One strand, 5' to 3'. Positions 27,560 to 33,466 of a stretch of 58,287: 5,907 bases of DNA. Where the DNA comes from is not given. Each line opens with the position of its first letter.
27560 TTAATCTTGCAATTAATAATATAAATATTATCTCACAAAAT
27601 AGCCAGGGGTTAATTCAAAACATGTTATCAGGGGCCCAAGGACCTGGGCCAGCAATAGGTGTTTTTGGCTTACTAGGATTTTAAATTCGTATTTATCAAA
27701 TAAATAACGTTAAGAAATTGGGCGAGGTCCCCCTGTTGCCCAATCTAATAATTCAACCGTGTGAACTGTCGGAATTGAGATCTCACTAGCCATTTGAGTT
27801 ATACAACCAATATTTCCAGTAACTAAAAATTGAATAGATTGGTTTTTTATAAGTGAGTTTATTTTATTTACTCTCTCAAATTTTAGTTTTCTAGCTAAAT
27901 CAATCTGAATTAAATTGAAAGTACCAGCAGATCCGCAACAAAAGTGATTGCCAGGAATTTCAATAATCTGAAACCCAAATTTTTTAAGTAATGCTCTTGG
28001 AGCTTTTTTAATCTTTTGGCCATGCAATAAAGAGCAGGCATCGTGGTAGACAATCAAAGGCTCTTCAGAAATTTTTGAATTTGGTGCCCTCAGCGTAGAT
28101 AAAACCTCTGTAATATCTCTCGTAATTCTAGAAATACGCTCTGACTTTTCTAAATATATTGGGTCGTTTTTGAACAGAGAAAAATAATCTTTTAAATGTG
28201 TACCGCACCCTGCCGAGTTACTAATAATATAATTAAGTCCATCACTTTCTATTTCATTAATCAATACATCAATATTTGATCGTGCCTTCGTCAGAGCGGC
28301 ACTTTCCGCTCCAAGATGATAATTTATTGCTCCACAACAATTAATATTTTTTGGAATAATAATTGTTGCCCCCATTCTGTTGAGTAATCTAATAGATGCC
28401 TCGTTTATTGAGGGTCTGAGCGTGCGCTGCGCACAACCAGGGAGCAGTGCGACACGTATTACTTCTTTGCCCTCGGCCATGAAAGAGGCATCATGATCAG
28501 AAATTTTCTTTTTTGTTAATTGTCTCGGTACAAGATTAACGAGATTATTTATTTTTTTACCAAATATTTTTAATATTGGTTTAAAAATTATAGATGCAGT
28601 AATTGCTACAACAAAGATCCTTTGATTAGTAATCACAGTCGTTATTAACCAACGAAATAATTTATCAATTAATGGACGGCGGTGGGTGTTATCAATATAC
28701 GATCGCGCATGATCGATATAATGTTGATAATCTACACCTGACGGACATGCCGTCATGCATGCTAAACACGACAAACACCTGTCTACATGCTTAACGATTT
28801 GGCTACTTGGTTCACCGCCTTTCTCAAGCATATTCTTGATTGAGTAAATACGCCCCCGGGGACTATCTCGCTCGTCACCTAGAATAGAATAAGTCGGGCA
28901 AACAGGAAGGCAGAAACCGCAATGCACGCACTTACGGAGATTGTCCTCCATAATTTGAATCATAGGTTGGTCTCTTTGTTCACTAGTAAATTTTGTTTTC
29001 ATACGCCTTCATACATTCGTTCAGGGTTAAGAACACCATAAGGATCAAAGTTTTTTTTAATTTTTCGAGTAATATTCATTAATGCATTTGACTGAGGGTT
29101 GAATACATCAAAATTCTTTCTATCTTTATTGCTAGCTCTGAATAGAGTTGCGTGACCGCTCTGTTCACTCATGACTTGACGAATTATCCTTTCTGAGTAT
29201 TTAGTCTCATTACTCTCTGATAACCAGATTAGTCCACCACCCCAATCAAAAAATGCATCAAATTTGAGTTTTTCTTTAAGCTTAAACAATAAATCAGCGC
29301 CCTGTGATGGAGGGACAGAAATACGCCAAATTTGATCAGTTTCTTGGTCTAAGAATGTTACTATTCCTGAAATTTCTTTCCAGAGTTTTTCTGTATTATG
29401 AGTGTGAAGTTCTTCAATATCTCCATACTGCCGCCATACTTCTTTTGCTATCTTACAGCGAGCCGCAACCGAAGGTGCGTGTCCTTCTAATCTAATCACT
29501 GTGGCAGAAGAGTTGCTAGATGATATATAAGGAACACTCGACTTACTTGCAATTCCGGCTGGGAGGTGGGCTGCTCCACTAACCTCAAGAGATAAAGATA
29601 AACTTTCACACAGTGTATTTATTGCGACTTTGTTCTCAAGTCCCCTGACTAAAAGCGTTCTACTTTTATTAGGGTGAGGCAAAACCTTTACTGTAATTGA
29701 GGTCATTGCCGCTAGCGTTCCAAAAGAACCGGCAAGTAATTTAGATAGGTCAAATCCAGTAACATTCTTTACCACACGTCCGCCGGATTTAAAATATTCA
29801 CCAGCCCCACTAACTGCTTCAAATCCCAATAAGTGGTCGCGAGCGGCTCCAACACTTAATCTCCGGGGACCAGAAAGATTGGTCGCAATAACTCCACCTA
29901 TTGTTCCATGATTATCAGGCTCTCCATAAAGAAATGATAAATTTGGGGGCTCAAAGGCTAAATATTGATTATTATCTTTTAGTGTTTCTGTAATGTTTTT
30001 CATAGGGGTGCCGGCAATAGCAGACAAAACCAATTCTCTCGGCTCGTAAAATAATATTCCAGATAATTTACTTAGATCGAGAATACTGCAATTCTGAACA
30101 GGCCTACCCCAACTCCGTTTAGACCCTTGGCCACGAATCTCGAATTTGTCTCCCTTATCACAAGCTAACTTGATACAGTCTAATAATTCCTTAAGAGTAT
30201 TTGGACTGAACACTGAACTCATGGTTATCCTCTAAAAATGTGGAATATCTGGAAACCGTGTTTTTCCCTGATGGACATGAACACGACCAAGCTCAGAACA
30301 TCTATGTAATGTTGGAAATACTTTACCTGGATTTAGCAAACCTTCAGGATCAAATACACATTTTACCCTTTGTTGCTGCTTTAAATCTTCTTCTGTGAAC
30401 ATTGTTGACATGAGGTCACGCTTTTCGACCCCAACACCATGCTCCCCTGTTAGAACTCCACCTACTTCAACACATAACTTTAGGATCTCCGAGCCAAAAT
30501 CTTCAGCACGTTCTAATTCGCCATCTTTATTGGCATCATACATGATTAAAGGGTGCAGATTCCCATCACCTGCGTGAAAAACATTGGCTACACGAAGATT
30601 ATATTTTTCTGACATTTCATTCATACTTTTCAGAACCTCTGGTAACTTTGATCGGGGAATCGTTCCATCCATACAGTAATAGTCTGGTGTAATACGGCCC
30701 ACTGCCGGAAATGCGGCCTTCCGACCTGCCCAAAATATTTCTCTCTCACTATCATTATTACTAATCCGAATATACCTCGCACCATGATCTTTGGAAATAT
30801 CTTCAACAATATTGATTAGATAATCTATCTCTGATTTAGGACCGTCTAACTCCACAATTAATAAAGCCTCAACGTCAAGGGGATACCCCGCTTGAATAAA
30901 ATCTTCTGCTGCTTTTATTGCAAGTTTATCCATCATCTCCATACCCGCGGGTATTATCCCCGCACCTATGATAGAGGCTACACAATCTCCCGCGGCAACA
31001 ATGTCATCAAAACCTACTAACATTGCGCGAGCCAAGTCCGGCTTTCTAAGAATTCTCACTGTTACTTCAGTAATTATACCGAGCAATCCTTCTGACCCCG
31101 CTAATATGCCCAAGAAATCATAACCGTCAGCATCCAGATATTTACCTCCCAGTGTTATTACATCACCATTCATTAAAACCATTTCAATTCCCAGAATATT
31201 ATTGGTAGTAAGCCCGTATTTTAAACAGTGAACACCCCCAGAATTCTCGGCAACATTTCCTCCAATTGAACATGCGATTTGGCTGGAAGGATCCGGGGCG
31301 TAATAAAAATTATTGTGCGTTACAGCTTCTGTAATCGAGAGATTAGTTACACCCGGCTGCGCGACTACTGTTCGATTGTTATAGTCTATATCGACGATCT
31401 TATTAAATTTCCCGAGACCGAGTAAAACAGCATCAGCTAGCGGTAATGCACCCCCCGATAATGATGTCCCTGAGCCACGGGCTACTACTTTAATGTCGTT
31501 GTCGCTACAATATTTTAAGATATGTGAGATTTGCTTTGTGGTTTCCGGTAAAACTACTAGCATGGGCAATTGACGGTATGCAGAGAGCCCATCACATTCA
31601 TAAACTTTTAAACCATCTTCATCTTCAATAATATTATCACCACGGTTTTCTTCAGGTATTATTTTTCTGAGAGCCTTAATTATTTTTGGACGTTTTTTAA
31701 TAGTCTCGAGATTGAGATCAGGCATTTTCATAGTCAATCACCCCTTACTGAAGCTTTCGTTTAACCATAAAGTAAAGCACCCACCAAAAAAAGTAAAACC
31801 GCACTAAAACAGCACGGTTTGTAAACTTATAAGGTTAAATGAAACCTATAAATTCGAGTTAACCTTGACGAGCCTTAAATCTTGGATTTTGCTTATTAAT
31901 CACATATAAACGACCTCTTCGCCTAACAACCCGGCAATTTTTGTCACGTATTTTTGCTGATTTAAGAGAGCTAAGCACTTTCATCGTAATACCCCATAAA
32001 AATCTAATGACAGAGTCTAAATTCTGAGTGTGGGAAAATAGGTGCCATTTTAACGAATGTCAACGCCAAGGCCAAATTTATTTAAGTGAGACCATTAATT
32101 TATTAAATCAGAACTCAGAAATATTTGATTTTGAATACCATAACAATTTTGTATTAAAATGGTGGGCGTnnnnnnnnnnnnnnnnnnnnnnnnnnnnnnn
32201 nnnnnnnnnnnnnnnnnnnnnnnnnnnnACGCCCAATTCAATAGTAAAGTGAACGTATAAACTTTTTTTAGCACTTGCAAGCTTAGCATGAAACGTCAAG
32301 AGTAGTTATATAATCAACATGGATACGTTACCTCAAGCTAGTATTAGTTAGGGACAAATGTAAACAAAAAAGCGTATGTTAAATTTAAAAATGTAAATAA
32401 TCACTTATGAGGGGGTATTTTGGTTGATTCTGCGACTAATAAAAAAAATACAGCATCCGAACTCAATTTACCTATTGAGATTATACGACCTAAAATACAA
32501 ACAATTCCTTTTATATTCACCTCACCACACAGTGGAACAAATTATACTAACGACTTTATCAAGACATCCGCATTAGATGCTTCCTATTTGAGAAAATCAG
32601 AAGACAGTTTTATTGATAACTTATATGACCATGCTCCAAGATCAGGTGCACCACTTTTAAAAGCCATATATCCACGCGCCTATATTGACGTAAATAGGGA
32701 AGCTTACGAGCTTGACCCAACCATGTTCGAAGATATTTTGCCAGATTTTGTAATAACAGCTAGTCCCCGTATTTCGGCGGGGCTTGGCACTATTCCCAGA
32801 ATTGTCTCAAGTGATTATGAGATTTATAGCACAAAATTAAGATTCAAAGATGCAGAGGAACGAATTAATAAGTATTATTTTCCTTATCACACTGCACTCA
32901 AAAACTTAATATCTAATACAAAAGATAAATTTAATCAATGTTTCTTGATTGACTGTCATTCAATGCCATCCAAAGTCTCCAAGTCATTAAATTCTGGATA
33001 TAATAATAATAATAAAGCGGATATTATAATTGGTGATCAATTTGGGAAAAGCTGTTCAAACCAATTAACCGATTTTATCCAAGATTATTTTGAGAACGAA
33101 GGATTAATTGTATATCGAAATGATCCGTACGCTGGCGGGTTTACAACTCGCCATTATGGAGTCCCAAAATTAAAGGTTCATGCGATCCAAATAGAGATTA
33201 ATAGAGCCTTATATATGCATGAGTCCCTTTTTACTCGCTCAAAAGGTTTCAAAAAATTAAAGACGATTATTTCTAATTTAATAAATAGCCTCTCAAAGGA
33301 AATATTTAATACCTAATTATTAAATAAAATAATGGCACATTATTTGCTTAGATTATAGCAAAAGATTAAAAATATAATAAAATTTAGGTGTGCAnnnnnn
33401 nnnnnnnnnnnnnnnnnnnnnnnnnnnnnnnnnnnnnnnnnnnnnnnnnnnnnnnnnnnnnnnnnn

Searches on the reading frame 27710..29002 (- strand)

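Call 56: search_protein_families(library=pfam, proteins=[window:27710-29002:-], max_evalue=0.00001)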
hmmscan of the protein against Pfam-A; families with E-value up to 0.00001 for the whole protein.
window:27710-29002:- (430 aa): 10 families
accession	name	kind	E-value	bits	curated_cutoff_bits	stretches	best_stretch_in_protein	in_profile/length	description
PF02754.22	CCG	-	6.5e-22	77.9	20.6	2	184-271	1-85/85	Cysteine-rich domain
PF13183.11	Fer4_8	-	1.6e-12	48.2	27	1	22-90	2-68/68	4Fe-4S dicluster domain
PF12838.12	Fer4_7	-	1.6e-11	45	27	1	24-90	1-52/52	4Fe-4S dicluster domain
PF13534.11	Fer4_17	-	5.2e-11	43.4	22.2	1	24-91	1-61/61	4Fe-4S dicluster domain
PF13237.11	Fer4_10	-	1.6e-09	38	25.5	1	18-87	2-53/53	4Fe-4S dicluster domain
PF00037.32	Fer4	-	5e-09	36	21.1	0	22-39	5-22/24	4Fe-4S binding domain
PF13187.11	Fer4_9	-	2.9e-08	34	27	0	67-89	28-50/52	4Fe-4S dicluster domain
PF13484.11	Fer4_16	-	4.8e-08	34.1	30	1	24-88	1-65/66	4Fe-4S double cluster binding domain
PF12797.12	Fer4_2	-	1e-07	31.9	24.5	0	18-37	3-22/22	4Fe-4S binding domain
PF12837.12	Fer4_6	-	6e-07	29.5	25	0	24-39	8-23/24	4Fe-4S binding domain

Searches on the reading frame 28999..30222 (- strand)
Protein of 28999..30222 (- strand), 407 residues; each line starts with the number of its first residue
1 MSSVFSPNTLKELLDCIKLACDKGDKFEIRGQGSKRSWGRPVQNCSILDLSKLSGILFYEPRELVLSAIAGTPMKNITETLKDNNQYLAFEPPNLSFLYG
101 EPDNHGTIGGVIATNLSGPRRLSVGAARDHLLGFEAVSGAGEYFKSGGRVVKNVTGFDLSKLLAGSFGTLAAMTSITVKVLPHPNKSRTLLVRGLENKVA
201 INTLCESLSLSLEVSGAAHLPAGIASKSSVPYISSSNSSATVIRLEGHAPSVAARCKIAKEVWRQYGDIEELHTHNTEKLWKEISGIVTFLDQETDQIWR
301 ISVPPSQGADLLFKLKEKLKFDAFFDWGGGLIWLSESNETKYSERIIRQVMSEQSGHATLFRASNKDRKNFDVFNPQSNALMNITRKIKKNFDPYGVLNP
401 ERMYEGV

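Call 56: search_protein_families(library=pfam, proteins=[window:28999-30222:-], max_evalue=0.00001)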
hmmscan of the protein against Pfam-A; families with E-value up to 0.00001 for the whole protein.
window:28999-30222:- (407 aa): 1 family
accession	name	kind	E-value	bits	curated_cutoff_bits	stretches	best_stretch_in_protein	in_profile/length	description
PF01565.28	FAD_binding_4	-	2.8e-19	69.6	26.4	1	4-145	4-137/139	FAD binding domain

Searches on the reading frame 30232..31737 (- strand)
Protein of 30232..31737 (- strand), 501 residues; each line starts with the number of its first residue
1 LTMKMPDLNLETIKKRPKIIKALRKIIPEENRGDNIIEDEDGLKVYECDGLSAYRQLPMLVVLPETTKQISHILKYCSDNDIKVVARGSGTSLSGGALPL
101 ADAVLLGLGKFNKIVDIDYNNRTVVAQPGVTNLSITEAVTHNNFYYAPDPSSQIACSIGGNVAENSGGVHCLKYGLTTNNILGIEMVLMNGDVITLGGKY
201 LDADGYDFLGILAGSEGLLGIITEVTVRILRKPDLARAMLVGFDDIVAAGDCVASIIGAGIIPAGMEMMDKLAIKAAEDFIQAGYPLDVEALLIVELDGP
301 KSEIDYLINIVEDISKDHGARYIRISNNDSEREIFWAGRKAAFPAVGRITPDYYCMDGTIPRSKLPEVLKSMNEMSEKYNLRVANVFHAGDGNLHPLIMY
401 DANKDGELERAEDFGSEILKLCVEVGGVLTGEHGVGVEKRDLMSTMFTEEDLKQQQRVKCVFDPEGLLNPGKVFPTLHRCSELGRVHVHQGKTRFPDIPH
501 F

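Call 56: search_protein_families(library=pfam, proteins=[window:30232-31737:-], max_evalue=0.00001)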
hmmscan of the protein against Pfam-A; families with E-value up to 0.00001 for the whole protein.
window:30232-31737:- (501 aa): 2 families
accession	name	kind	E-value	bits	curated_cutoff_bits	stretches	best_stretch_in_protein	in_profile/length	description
PF02913.24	FAD-oxidase_C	-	6.1e-68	229.6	21.2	1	233-473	2-248/248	FAD linked oxidases, C-terminal domain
PF01565.28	FAD_binding_4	-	4e-37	127.5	26.4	1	59-197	2-139/139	FAD binding domain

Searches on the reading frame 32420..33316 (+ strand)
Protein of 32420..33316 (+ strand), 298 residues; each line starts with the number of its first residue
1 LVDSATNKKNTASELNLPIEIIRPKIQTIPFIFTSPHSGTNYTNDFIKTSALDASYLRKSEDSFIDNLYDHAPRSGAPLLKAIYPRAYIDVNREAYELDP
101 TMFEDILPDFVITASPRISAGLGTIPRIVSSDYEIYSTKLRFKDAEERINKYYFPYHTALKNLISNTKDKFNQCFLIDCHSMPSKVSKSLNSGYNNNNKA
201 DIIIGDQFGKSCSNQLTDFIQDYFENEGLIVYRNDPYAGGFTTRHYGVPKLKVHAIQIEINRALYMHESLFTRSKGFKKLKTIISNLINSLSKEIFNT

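Call 56: search_protein_families(library=pfam, proteins=[window:32420-33316:+], max_evalue=0.00001)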
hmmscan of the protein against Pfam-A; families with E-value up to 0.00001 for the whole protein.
window:32420-33316:+ (298 aa): 1 family
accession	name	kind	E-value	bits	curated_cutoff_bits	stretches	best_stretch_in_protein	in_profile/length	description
PF05013.17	FGase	-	3.1e-68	230.6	28.9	1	30-266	2-219/219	N-formylglutamate amidohydrolase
